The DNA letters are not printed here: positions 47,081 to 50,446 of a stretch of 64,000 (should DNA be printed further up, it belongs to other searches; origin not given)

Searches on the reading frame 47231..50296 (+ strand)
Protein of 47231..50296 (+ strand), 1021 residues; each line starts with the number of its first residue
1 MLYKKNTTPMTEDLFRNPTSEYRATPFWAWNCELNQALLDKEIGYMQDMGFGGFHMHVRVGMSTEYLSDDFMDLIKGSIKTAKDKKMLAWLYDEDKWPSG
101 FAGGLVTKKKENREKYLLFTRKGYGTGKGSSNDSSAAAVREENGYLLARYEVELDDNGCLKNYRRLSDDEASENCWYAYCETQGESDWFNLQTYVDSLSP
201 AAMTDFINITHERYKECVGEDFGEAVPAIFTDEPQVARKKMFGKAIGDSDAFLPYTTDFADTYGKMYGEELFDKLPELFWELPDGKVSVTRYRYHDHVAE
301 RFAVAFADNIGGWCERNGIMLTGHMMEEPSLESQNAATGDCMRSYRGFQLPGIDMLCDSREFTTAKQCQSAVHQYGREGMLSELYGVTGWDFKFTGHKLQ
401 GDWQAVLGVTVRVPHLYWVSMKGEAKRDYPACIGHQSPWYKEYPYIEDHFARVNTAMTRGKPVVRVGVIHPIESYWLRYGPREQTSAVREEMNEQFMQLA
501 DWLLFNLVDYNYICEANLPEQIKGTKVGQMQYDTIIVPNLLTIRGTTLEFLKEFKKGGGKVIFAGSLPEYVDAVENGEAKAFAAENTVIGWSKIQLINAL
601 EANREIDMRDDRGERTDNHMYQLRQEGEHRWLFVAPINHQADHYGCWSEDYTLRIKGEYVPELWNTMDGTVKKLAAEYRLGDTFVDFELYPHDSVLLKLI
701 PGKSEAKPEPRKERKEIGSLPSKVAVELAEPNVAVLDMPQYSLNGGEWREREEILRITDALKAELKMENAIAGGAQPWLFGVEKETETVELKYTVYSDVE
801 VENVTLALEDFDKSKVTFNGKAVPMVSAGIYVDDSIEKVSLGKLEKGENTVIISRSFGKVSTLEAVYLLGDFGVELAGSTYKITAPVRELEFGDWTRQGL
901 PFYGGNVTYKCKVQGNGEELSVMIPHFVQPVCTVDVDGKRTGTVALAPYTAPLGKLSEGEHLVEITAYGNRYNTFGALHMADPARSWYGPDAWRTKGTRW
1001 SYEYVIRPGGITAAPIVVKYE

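Call 14: search_protein_families(library=pfam, proteins=[window:47231-50296:+], max_evalue=0.00001)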
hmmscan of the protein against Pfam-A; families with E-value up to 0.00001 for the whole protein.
window:47231-50296:+ (1021 aa): 0 families

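Call 39: find_homologous_proteins(query=window:47231-50293:+, max_evalue=1e-50)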
Query window:47231-50293:+ (1021 aa): 7990 proteins with E <= 1e-50 among 8000 candidates; the best 120 are listed.
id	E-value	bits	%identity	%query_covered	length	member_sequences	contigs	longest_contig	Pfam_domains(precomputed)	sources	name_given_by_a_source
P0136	0.0e+0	2285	93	100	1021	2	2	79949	-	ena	-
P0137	0.0e+0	2257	92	100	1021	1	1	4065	-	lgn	-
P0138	0.0e+0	2257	92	100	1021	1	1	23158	-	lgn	-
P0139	0.0e+0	2129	87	100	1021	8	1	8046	-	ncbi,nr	ncbi:MAG: hypothetical protein IJ261_02645 [Clostridia bacterium]|nr:hypothetical protein [Clostridi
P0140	0.0e+0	2123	86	100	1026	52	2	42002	-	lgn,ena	-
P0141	0.0e+0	2120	86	100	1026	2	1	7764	-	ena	-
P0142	0.0e+0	2107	86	100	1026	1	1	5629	-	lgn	-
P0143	0.0e+0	2099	85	100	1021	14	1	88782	-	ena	-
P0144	0.0e+0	2097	85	100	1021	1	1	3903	-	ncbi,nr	ncbi:MAG: hypothetical protein IIW48_08490 [Clostridia bacterium]|nr:hypothetical protein [Clostridi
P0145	0.0e+0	2096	85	100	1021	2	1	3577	-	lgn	-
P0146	0.0e+0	2092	85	100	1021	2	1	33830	-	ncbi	-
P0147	0.0e+0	2081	84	100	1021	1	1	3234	PF17132.10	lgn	-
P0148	0.0e+0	2054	84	100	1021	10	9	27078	-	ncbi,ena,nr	ncbi:MAG: hypothetical protein IKK85_06655 [Clostridia bacterium]|nr:hypothetical protein [Clostridi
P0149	0.0e+0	2047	83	100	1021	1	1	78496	-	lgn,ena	-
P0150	0.0e+0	2024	82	100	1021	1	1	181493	-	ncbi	-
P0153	0.0e+0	2001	80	100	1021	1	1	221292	-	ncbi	-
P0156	0.0e+0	1826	75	100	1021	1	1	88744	PF17132.10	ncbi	-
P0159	0.0e+0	1595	66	100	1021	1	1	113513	-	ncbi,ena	-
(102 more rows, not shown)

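Call 41: find_encoding_contigs(protein=P0153, flank=8000, max_places=2)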
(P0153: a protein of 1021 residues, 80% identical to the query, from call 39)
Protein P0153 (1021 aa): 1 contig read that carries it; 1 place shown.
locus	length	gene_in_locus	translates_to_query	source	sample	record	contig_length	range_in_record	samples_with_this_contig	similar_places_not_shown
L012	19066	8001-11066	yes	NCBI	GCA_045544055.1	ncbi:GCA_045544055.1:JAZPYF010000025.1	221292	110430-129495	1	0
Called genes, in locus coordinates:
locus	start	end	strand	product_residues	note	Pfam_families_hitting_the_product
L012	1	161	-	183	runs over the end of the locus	PF00156:Pribosyltran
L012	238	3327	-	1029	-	PF22907:Ams1-like_1st (weak), PF01074:Glyco_hydro_38N, PF09261:Alpha-mann_mid, PF07748:Glyco_hydro_38C, PF17677:Glyco_hydro38C2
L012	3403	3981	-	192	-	PF03167:UDG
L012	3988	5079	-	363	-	PF02463:SMC_N, PF13175:AAA_15 (weak), PF13476:AAA_23 (weak), PF13304:AAA_21 (faint)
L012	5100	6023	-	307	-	PF18082:NAT_N, PF18164:GNAT_C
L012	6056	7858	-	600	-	PF07944:Beta-AFase-like_GH127_cat, PF20736:Glyco_hydro127M (weak), PF20737:Glyco_hydro127C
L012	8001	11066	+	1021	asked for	-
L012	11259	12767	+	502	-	PF00370:FGGY_N, PF02782:FGGY_C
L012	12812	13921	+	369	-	PF02615:Ldh_2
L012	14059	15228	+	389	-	PF00390:malic, PF03949:Malic_M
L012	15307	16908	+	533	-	PF00128:Alpha-amylase, PF22026:Alpha-amylase_C_2 (weak)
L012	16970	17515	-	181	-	PF00719:Pyrophosphatase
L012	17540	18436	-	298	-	-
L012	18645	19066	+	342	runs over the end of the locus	PF03601:Cons_hypoth698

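Call 42: find_encoding_contigs(protein=P0156, flank=8000, max_places=2)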
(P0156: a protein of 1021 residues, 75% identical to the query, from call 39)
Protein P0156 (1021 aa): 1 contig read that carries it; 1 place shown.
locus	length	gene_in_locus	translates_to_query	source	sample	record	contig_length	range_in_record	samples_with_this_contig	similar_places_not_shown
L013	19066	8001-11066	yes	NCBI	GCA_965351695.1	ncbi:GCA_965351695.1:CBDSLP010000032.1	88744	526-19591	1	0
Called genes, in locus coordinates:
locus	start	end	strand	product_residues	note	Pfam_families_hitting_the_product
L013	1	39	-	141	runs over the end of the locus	PF13581:HATPase_c_2, PF02518:HATPase_c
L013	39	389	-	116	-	PF02603:Hpr_kinase_N (faint), PF07085:DRTGG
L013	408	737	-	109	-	PF03992:ABM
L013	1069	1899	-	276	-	PF00950:ABC-3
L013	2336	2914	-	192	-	PF03167:UDG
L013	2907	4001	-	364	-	PF02463:SMC_N, PF13175:AAA_15, PF13476:AAA_23 (weak), PF13304:AAA_21 (faint)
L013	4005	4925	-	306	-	PF18082:NAT_N, PF18164:GNAT_C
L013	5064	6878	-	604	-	PF07944:Beta-AFase-like_GH127_cat, PF20736:Glyco_hydro127M, PF20737:Glyco_hydro127C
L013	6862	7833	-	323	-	PF00535:Glycos_transf_2, PF10111:Glyco_tranf_2_2, PF13641:Glyco_tranf_2_3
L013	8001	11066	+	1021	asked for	PF17132:Glyco_hydro_106 (faint)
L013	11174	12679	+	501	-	PF00370:FGGY_N, PF02782:FGGY_C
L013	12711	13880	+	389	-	PF00390:malic, PF03949:Malic_M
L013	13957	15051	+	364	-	PF01926:MMR_HSR1, PF02421:FeoB_N, PF06071:YchF-GTPase_C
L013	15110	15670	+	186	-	-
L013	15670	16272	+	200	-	PF01195:Pept_tRNA_hydro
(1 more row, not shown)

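Call 43: find_encoding_contigs(protein=P0159, flank=8000, max_places=2)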
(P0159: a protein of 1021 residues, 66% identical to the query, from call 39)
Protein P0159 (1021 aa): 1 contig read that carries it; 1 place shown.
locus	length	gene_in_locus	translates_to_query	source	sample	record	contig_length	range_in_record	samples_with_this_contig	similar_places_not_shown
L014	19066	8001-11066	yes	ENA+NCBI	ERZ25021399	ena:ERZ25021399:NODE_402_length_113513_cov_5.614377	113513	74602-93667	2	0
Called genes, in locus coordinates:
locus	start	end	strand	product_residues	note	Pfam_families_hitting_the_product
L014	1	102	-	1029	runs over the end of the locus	PF22907:Ams1-like_1st (weak), PF01074:Glyco_hydro_38N, PF09261:Alpha-mann_mid, PF07748:Glyco_hydro_38C, PF17677:Glyco_hydro38C2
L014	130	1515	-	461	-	PF00768:Peptidase_S11, PF13354:Beta-lactamase2, PF07943:PBP5_C (weak)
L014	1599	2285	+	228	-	PF00149:Metallophos (weak)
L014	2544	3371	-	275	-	PF00950:ABC-3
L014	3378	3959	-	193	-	PF03167:UDG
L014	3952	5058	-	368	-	PF02463:SMC_N, PF13175:AAA_15 (weak), PF13476:AAA_23 (weak), PF13304:AAA_21 (faint)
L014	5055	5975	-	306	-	PF18082:NAT_N, PF18164:GNAT_C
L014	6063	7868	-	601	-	PF07944:Beta-AFase-like_GH127_cat, PF07470:Glyco_hydro_88 (faint), PF20736:Glyco_hydro127M, PF20737:Glyco_hydro127C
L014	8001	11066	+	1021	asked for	-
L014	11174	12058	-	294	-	PF00149:Metallophos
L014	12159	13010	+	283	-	PF03009:GDPD, PF16387:DUF4996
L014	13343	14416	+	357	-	PF02540:NAD_synthase (weak), PF03054:tRNA_Me_trans, PF06508:QueC (faint), PF20259:tRNA_Me_trans_M, PF20258:tRNA_Me_trans_C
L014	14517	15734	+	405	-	PF15956:DUF4760 (weak)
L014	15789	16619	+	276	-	PF12801:Fer4_5 (faint), PF00037:Fer4 (faint), PF12837:Fer4_6 (faint), PF13237:Fer4_10, PF12838:Fer4_7 (weak), PF13187:Fer4_9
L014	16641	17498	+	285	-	-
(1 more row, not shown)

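Call 77: search_protein_families(library=padloc, proteins=[window:47231-50296:+], max_evalue=0.001)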
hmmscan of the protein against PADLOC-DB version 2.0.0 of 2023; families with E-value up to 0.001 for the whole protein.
window:47231-50296:+ (1021 aa): 0 families
